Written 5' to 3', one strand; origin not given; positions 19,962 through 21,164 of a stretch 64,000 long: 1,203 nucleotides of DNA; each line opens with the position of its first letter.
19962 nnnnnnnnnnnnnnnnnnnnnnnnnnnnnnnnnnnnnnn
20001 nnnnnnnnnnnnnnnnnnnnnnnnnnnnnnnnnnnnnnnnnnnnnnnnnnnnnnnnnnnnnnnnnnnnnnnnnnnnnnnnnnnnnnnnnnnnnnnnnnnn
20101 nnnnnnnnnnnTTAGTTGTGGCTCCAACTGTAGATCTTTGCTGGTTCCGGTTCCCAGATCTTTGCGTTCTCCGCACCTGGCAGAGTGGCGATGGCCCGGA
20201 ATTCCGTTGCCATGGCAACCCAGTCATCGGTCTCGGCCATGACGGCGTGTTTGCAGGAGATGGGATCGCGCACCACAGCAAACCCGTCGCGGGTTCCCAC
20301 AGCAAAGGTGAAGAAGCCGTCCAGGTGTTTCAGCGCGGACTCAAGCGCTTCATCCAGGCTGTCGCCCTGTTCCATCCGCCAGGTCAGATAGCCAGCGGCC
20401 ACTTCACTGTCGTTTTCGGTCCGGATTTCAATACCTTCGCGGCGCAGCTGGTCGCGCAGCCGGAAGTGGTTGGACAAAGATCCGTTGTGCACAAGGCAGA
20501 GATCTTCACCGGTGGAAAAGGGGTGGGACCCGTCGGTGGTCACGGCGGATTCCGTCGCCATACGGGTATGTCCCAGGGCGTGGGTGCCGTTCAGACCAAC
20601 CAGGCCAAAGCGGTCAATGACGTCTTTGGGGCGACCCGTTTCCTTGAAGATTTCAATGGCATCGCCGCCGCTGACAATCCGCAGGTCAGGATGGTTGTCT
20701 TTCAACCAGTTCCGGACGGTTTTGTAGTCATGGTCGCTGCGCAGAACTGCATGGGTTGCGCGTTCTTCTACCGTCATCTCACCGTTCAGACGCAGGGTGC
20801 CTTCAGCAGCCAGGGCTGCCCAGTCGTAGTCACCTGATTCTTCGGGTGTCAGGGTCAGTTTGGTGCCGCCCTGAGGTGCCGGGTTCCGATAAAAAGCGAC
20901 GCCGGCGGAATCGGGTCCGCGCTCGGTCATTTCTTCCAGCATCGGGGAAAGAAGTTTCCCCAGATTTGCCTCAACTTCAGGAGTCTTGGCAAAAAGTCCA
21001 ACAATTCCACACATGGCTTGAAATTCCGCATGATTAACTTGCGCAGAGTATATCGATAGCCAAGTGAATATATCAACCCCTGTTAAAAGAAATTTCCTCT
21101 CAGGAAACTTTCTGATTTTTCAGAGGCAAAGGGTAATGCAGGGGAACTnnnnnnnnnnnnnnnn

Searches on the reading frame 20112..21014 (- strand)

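Call 92: search_protein_families(library=pfam, proteins=[window:20112-21014:-], max_evalue=0.00001)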
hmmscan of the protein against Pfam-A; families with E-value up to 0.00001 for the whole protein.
window:20112-21014:- (300 aa): 2 families
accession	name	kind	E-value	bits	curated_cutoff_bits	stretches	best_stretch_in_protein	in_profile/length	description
PF13522.11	GATase_6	-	3.9e-17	62.9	27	1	142-271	9-130/130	Glutamine amidotransferase domain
PF13537.11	GATase_7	-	1.9e-15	57.4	25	1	149-275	1-121/123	Glutamine amidotransferase domain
